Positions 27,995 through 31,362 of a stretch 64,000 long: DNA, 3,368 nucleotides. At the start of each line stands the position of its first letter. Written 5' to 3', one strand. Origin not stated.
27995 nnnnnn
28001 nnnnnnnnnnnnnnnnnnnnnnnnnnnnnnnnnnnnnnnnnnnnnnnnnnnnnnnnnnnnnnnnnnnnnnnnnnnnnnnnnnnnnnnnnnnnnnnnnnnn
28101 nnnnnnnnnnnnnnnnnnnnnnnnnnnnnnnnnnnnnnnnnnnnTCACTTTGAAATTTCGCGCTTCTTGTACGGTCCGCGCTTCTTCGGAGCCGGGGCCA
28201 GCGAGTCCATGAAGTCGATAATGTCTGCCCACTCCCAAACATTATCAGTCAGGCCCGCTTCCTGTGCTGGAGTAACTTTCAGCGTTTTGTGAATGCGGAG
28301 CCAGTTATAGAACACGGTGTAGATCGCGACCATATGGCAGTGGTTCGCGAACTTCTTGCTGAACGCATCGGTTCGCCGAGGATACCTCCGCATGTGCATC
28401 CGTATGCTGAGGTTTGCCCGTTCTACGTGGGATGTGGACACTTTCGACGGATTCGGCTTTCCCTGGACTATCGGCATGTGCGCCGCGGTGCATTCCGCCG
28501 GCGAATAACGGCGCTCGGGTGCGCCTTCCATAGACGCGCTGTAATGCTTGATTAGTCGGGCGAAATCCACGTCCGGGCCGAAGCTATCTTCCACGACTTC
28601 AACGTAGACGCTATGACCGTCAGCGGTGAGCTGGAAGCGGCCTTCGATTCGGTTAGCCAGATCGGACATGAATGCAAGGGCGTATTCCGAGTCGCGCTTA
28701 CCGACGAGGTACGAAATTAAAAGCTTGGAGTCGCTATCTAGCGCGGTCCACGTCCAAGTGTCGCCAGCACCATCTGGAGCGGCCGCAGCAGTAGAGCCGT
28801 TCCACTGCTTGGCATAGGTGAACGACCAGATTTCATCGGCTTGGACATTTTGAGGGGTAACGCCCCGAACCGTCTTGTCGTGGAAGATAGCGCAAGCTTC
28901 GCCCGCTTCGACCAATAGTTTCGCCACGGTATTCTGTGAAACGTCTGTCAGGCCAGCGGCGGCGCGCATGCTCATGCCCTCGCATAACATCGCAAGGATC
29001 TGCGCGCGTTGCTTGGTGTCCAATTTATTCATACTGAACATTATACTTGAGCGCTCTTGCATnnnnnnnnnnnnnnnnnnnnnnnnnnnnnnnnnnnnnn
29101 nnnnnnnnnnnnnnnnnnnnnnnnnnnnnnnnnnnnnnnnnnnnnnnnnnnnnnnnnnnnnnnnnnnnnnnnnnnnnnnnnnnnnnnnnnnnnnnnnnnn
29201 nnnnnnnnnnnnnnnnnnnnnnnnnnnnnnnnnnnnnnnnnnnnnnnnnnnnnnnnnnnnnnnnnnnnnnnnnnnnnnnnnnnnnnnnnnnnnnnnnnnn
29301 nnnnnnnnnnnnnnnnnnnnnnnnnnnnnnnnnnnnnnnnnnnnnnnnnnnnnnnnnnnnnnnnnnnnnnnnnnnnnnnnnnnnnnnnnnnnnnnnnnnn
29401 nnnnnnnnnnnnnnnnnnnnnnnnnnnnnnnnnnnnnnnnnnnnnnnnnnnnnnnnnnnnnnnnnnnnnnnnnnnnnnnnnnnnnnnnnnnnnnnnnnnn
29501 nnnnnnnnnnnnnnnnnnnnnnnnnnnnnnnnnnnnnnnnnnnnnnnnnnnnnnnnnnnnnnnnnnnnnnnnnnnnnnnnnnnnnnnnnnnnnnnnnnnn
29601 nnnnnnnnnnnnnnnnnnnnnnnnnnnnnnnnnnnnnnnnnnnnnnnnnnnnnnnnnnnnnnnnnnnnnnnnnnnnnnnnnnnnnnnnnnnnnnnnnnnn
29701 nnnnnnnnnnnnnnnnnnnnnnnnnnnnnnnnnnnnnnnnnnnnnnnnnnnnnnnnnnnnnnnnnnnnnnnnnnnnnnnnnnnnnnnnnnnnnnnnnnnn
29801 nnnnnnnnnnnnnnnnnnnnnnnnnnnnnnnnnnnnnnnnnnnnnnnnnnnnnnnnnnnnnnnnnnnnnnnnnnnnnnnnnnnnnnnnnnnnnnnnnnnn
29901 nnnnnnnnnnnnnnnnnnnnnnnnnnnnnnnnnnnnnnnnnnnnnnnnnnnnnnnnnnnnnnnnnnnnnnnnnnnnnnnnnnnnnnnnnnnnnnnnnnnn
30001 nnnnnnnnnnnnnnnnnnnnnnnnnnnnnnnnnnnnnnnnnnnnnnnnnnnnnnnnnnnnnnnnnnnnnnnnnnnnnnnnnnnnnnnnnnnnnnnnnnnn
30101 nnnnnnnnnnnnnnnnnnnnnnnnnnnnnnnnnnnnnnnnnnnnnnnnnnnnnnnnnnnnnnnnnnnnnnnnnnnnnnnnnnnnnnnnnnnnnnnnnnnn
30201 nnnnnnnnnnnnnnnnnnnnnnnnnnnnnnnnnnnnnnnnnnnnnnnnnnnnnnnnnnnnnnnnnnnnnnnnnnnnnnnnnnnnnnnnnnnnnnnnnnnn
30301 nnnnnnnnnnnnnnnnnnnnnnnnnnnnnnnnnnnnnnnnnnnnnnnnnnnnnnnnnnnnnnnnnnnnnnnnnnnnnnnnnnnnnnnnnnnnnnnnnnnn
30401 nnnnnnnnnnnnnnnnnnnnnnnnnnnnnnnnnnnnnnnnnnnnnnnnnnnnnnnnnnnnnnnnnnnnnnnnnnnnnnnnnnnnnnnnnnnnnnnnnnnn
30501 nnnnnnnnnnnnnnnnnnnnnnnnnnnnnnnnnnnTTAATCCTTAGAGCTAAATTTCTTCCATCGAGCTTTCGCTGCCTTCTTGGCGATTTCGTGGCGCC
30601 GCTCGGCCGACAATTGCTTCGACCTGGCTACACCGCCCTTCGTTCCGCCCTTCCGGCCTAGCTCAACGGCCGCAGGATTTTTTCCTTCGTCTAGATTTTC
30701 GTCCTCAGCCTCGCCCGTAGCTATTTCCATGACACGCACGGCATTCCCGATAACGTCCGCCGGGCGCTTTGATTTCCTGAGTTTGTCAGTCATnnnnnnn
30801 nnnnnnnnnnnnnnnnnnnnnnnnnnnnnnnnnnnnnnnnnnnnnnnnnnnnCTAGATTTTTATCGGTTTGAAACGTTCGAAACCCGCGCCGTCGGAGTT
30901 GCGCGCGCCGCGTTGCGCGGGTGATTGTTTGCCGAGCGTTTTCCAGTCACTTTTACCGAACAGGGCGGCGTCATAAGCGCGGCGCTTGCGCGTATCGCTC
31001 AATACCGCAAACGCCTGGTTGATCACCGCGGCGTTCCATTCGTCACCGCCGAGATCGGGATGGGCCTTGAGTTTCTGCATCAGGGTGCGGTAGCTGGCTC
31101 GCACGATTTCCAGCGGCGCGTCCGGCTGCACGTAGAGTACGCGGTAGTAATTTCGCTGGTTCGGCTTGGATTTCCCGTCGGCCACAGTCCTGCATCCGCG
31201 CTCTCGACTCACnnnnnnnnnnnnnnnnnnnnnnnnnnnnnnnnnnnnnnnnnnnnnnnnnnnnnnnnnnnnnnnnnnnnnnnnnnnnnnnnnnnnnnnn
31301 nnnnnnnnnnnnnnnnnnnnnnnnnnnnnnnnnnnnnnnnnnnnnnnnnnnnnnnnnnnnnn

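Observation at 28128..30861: Cargo-carrying IS1-family transposon inserted between two convergent genes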

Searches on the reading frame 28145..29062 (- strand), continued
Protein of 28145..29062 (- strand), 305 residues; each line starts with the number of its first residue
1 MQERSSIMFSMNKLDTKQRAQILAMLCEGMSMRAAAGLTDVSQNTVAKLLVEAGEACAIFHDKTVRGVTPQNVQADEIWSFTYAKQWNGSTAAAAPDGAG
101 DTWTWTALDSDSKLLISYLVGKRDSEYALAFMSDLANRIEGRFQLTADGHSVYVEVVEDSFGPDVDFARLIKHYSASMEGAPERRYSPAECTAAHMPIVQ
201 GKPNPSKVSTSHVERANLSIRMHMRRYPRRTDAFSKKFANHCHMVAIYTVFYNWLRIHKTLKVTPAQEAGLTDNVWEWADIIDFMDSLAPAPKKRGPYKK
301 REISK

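Call 74: get_annotated_region(hit=H6, flank=4500)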
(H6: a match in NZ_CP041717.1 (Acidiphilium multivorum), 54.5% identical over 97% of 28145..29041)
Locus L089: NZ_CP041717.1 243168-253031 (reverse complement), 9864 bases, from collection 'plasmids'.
description: Acidiphilium multivorum strain JZ-6 plasmid unnamed1, complete sequence
organism: Acidiphilium multivorum (NCBI taxid 62140)
taxonomy: Bacteria; Pseudomonadota; Alphaproteobacteria; Rhodospirillales; Acetobacteraceae; Acidiphilium; Acidiphilium multivorum
host: -; source: Cell culture,activated sludge; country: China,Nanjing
typing (MOB-suite, as given by PLSDB): non-mobilizable; mating-pair formation MPF_I
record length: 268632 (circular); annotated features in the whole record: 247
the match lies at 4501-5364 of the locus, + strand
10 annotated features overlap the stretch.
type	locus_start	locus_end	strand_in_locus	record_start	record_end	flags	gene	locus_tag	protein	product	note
CDS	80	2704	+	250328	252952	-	-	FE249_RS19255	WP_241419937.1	sigma factor-like helix-turn-helix DNA-binding protein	GO:0006352 - DNA-templated transcription initiation [Evidence IEA]; GO:0006355 - regulation of DNA-templated ...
CDS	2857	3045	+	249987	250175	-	-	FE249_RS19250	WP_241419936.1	hypothetical protein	-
CDS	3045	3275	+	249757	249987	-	-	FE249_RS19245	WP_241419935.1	hypothetical protein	-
CDS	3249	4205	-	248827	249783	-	-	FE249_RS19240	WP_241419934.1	hypothetical protein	-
CDS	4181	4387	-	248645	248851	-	-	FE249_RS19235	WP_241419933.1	hypothetical protein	-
CDS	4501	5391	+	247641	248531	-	-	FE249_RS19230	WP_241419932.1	IS1 family transposase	-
CDS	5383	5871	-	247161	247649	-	-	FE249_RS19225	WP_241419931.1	RES domain-containing protein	-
CDS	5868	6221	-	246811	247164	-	-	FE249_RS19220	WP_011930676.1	MbcA/ParS/Xre antitoxin family protein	-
CDS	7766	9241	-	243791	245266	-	-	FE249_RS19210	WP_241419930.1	AAA family ATPase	-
CDS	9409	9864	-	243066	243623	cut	-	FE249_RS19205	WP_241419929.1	nucleoside 2-deoxyribosyltransferase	-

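Call 89: search_protein_families(library=phrogs, proteins=[window:28145-29041:-], max_evalue=0.01)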
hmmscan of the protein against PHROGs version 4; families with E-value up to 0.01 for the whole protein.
window:28145-29041:- (298 aa): 1 family
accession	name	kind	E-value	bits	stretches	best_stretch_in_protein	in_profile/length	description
phrog_720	-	integration and excision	3.2e-05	25.3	0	199-241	76-118/125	transposase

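Call 92: search_protein_families(library=padloc, proteins=[L059:8013-8693:+, L057:5073-5783:+, L062:8085-10988:+, L065:3930-5492:+, L069:5359-6888:-, L023:4640-5656:-, L051:5669-6688:-, L047:1861-2862:+, L004:6166-6951:+, L078:6023-6823:-], max_evalue=0.001)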
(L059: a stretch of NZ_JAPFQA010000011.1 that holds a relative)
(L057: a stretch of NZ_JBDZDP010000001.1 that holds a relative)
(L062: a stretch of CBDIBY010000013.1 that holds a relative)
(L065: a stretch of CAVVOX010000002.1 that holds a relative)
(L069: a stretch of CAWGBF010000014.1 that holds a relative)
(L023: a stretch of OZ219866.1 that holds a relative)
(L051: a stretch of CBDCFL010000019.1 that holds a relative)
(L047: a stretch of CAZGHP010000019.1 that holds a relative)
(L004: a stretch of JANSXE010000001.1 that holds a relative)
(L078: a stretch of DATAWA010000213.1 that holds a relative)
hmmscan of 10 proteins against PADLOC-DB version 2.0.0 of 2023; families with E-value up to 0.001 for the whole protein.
L059:8013-8693:+ (226 aa): 2 families
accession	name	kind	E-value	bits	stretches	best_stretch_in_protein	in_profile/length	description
PDLC04038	PD-T4-5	-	7.3e-08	30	1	19-68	14-64/309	-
PDLC02344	AbiD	-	1.2e-06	26.5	1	32-186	56-211/277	AbiD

L057:5073-5783:+ (236 aa): 4 families
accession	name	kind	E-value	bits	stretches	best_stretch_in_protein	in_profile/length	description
PDLC03938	RmrT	-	6.1e-89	294.9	1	27-236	3-213/215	-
PDLC03933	RmrT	-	4.3e-19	67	1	29-234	6-208/212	-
PDLC03940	RmrT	-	1.3e-12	45.7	1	29-189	14-183/227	-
PDLC03934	RmrT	-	0.00011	19.9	1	33-143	9-115/212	-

L062:8085-10988:+ (967 aa): 12 families
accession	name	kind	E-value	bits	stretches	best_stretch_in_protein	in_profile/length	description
PDLC03348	MTase_II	-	1.2e-09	35.3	1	295-423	200-315/727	Type II methyltransferase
PDLC03335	MTase_II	-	8.6e-07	26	1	450-671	176-358/607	Type II methyltransferase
PDLC03021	MTase_I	-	1.1e-06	25.7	0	272-417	120-245/491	Type I methyltransferase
PDLC03338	MTase_II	-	1.3e-06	25.5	1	418-576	181-318/604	Type II methyltransferase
PDLC04134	mad2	-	1.5e-06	25.3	1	258-613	215-448/492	mads_2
PDLC03630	REase_MTase_IIG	-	1.5e-06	24.3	1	293-416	348-464/1100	Type IIG restriction enzyme-methyltransferase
PDLC02523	PglX|PglXI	-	3e-05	20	1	342-431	326-420/1428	PglX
PDLC03599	REase_MTase_IIG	-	5.2e-05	19.3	1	345-431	347-435/959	Type IIG restriction enzyme-methyltransferase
PDLC03285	MTase_II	-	5.7e-05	20.4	1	483-613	103-221/413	Type II methyltransferase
PDLC03604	REase_MTase_IIG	-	6.2e-05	19.2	1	345-612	387-650/1011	Type IIG restriction enzyme-methyltransferase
PDLC03227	MTase_II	-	0.00011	19.2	1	533-610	162-238/494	Type II methyltransferase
PDLC03267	MTase_II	-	0.00024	18.2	1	462-613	82-220/539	Type II methyltransferase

L065:3930-5492:+ (520 aa): 0 families

L069:5359-6888:- (509 aa): 147 families (the best 25 are shown)
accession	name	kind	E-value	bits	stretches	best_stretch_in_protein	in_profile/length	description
PDLC04149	HEC-04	-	5.4e-51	171.7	1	46-427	19-404/494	-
PDLC02980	AriA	-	3.1e-23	81.2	2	247-301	251-304/304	-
PDLC00271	PtuA1|PtuA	-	3.1e-23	81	2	255-314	279-335/421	AAA ATPase domain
PDLC00278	PtuA1|PtuA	-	1.5e-22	78.5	2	256-311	289-342/436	AAA ATPase domain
PDLC02979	AriA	-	2.1e-21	75.2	2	254-300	327-373/373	-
PDLC02914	ATPase-Toprim_I-B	-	1.8e-19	68.2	1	255-405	203-355/443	-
PDLC02913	ATPase_I-A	-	4.2e-19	67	2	256-307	365-414/508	-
PDLC00277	PtuA1|PtuA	-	3.1e-18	64.2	2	255-315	285-343/423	AAA ATPase domain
PDLC00310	PtuA1|PtuA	-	7.2e-18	62.9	2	255-304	291-338/443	AAA ATPase domain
PDLC00267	PtuA1|PtuA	-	8.5e-18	62.7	2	254-304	285-333/438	AAA ATPase domain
PDLC03878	NsnB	-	9.6e-18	63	2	254-303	236-284/345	-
PDLC00299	PtuA1|PtuA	-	1.1e-17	62.2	2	255-305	378-426/535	AAA ATPase domain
PDLC04737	PDC-M62A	-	3.1e-17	60.8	1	255-316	428-492/601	-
PDLC00311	PtuA1|PtuA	-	3.7e-17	60.5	2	256-301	309-352/455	AAA ATPase domain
PDLC00298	PtuA1|PtuA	-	6e-17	59.8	2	255-309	282-334/423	AAA ATPase domain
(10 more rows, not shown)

L023:4640-5656:- (338 aa): 0 families

L051:5669-6688:- (339 aa): 0 families

L047:1861-2862:+ (333 aa): 0 families

L004:6166-6951:+ (261 aa): 0 families

L078:6023-6823:- (266 aa): 0 families

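Call 93: search_protein_families(library=pfam, proteins=[L059:8013-8693:+, L057:5073-5783:+, L062:8085-10988:+, L065:3930-5492:+, L069:5359-6888:-, L023:4640-5656:-, L051:5669-6688:-, L047:1861-2862:+, L004:6166-6951:+, L078:6023-6823:-], max_evalue=0.001)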
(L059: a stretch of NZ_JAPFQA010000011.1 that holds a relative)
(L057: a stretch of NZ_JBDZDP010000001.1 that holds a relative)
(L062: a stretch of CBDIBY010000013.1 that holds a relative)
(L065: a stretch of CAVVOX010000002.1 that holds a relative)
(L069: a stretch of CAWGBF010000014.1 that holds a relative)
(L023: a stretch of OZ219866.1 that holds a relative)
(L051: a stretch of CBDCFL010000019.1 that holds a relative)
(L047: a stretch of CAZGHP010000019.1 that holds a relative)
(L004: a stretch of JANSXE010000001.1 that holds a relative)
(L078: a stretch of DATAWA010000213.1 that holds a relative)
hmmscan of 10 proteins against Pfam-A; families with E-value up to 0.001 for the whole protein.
L059:8013-8693:+ (226 aa): 1 family
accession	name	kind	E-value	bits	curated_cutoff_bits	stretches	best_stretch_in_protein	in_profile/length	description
PF07751.16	Abi_2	-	2.2e-07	31.8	25.6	1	22-181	21-183/184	Abi-like protein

L057:5073-5783:+ (236 aa): 0 families

L062:8085-10988:+ (967 aa): 2 families
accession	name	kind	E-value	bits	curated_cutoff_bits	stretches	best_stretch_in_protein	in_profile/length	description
PF02384.22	N6_Mtase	-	3.2e-07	30.4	20.4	0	296-372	3-72/311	N-6 DNA Methylase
PF07669.17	Eco57I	-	1.9e-05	25.3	25.3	1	400-587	3-165/171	Eco57I restriction-modification methylase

L065:3930-5492:+ (520 aa): 5 families
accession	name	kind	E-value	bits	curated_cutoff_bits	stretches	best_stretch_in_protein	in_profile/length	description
PF13358.12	DDE_3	-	5.7e-18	65.6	28.6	1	175-317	5-145/146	DDE superfamily endonuclease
PF13551.12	HTH_29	-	2.1e-12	47.4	28.1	1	33-85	1-54/64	Winged helix-turn helix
PF13565.12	HTH_32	-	2.8e-10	41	33.7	1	60-131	2-73/73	Homeodomain-like domain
PF13384.12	HTH_23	-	5.8e-10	39.1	24.6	1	30-76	4-50/50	Homeodomain-like domain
PF13011.12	LZ_Tnp_IS481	-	0.00078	20.1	22.2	0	54-89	36-70/85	leucine-zipper of insertion element IS481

L069:5359-6888:- (509 aa): 7 families
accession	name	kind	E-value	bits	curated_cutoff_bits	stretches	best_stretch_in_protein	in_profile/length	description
PF13304.12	AAA_21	-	1.4e-22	81.5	27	2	248-301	252-304/304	AAA domain, putative AbiEii toxin, Type IV TA system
PF13175.12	AAA_15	-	6.5e-20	72.5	32.1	2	253-299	327-373/374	AAA ATPase domain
PF13476.12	AAA_23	-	8.9e-10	40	27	1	57-101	2-47/201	AAA domain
PF02463.25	SMC_N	-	1.7e-08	34.6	40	1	54-93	2-43/220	RecF/RecN/SMC N terminal domain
PF13555.12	AAA_29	-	4.1e-05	23.7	27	1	66-98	13-46/61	P-loop containing region of AAA domain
PF13401.12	AAA_22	-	0.00035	21.3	27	0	76-98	7-29/130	AAA domain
PF00005.33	ABC_tran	-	0.00043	21.3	25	1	76-99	13-36/137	ABC transporter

L023:4640-5656:- (338 aa): 1 family
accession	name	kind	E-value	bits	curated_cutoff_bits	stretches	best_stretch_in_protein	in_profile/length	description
PF13358.12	DDE_3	-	3.6e-34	118.1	28.6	1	169-310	1-145/146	DDE superfamily endonuclease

L051:5669-6688:- (339 aa): 0 families

L047:1861-2862:+ (333 aa): 0 families

L004:6166-6951:+ (261 aa): 0 families

L078:6023-6823:- (266 aa): 0 families

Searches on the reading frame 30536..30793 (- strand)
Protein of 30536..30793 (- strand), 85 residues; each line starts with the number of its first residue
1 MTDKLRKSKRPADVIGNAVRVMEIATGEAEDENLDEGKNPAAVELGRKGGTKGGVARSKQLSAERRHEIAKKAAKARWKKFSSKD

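Call 4: search_protein_families(library=pfam, proteins=[window:30536-30793:-], max_evalue=0.1)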
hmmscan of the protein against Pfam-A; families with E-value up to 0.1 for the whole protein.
window:30536-30793:- (85 aa): 2 families
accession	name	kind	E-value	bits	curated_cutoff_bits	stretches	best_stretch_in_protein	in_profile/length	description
PF00477.22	LEA_5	-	0.015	16.1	40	1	37-80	28-71/109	Small hydrophilic plant seed protein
PF23171.1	bHLH_HIF1A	-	0.062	14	27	1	53-81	5-33/80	Hypoxia-inducible factor 1-alpha bHLH domain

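Call 5: search_protein_families(library=ncbifam, proteins=[window:30536-30793:-], max_evalue=0.1)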
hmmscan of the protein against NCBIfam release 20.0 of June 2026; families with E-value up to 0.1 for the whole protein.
window:30536-30793:- (85 aa): 0 families

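Call 23: search_protein_families(library=padloc, proteins=[window:30536-30793:-], max_evalue=0.1)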
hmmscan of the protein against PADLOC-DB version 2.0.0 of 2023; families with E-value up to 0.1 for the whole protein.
window:30536-30793:- (85 aa): 0 families

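Call 38: find_homologous_proteins(query=window:30536-30793:-, max_evalue=0.001)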
Query window:30536-30793:- (85 aa): 2567 proteins with E <= 0.001 among 2660 candidates; the best 120 are listed.
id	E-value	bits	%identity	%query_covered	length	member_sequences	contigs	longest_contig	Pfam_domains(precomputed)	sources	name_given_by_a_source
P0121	5.0e-27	111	70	81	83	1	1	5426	-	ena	-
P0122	1.5e-24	104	72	89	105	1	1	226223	-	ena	-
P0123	4.0e-22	96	64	94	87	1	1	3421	-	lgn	-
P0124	4.0e-22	96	72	84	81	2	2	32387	-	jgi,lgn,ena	-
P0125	1.2e-21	94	71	86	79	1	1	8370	-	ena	-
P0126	1.8e-21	94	71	85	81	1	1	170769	-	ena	-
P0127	2.3e-21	93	74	85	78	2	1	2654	-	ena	-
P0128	2.8e-21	93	72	87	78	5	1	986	-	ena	-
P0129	7.4e-21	92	73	84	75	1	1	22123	-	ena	-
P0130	7.6e-21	92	70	86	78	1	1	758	-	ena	-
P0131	8.0e-21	92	67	67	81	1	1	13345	-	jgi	jgi:hypothetical protein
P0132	1.5e-20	91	72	72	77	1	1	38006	-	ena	-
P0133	2.4e-20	90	67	92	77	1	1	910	-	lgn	-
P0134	2.5e-20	90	66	89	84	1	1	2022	-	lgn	-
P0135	2.9e-20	90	69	85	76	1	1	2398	-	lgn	-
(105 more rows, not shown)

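Call 51: search_solved_structures(query=A2, max_evalue=10, show_alignments=2)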
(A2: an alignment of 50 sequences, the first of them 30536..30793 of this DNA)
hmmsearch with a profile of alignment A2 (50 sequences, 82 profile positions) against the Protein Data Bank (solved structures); distinct sequences matched with E-value up to 10: 0.

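Call 58: predict_structure(alignment_id=A3)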
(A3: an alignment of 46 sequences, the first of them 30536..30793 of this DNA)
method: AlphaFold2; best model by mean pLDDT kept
length: 85 residues; sequences in the alignment: 46
mean_pLDDT: 66.6   pTM: 0.35
mean pLDDT of the five models: 66.6, 66.5, 66.4, 65.9, 57.9
residues with pLDDT >= 90: 0; 70-90: 32; 50-70: 48; < 50: 5
segments of 3 or more residues with pLDDT < 50: 1-3
pLDDT, mean of each block of 10 residues (from residue 1): 51 68 72 58 58 65 81 83 61
secondary structure, 60 per line:
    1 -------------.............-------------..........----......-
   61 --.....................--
elements in order: H14-26 H40-49 H54-59 H63-83

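Call 88: search_protein_families(library=ncbifam, alignment_id=A3, max_evalue=1)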
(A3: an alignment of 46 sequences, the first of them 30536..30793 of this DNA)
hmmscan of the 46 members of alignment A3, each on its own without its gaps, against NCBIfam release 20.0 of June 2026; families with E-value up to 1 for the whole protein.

A. member 1, window:30536-30793:- (85 aa): 0 families

B. families by the number of members that match (of 46 scanned): 7 families
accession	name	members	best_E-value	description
TIGR01565.1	homeo_ZF_HD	4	0.091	homeobox domain, ZF-HD class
NF003828.1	PRK05416.1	2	0.034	RNase adapter RapZ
NF004769.0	PRK06107.1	2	0.059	aspartate transaminase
NF005782.0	PRK07597.9-1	2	0.32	preprotein translocase subunit SecE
NF009611.0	PRK13108.1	1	0.083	prolipoprotein diacylglyceryl transferase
NF005724.0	PRK07539.1-4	1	0.11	NADH-quinone oxidoreductase subunit NuoE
NF006137.0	PRK08286.1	1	0.16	cobalt-precorrin-8 methylmutase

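Call 89: search_protein_families(library=phrogs, proteins=[window:30536-30793:-], max_evalue=0.01)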
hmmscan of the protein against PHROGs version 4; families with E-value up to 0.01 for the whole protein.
window:30536-30793:- (85 aa): 1 family
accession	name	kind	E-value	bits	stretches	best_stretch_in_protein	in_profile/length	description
phrog_2384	-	unknown function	2.8e-07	31.1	1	47-81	5-39/338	-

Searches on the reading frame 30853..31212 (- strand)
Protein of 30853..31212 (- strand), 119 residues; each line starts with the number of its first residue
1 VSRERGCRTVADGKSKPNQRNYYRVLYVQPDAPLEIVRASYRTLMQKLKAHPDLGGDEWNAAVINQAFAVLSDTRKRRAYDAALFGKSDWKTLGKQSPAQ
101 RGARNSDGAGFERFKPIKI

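Call 4: search_protein_families(library=pfam, proteins=[window:30853-31212:-], max_evalue=0.1)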
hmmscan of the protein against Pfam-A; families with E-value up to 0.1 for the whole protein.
window:30853-31212:- (119 aa): 2 families
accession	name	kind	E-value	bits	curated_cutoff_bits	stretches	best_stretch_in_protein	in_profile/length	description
PF00226.36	DnaJ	-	8.1e-11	42.3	27.8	1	21-81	1-63/63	DnaJ domain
PF16234.10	DUF4892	-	0.038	13.9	28.8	1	16-54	142-180/183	Domain of unknown function (DUF4892)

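Call 5: search_protein_families(library=ncbifam, proteins=[window:30853-31212:-], max_evalue=0.1)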
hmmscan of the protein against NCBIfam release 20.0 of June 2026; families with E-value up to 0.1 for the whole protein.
window:30853-31212:- (119 aa): 12 families
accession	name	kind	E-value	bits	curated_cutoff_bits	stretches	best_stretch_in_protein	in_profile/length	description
TIGR02349.1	DnaJ_bact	equivalog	2.4e-09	37.1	377.2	1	21-100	1-81/354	molecular chaperone DnaJ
NF037946.1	terminal_TopJ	equivalog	2.3e-08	33.1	300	1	19-81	4-67/810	terminal organelle assembly protein TopJ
NF008035.0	PRK10767.1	subfamily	2.6e-08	33.3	338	1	19-93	3-77/374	molecular chaperone DnaJ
NF010892.0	PRK14299.1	equivalog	8e-08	31.9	392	1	19-111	3-93/291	chaperone protein DnaJ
NF007618.0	PRK10266.1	equivalog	3.9e-07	29.8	403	1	20-97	4-81/306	curved DNA-binding protein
NF010885.0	PRK14292.1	equivalog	1e-06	28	585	1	21-86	3-67/371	chaperone protein DnaJ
TIGR03835.1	termin_org_DnaJ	equivalog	2.2e-06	26.4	512.25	1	20-82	2-65/871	terminal organelle assembly protein TopJ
NF010871.0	PRK14278.1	equivalog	2.7e-06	26.5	502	1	20-82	3-66/378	molecular chaperone DnaJ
NF010874.0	PRK14281.1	equivalog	1.1e-05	24.8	619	1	19-88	2-71/397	chaperone protein DnaJ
NF010872.0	PRK14279.1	equivalog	1.1e-05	24.7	556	1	19-105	8-98/394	molecular chaperone DnaJ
NF010894.0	PRK14301.1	equivalog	5.2e-05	22.4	548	1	19-89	3-73/373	chaperone protein DnaJ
NF050028.1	CldAdptActJ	equivalog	0.013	16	150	1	21-80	3-69/93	cold adaptation protein ActJcold adaptation protein ActJ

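Call 8: find_encoding_contigs(protein=window:30853-31212:-, flank=6000, max_places=10)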
Protein window:30853-31212:- (119 aa): no gene with exactly this product is on record in the collection.
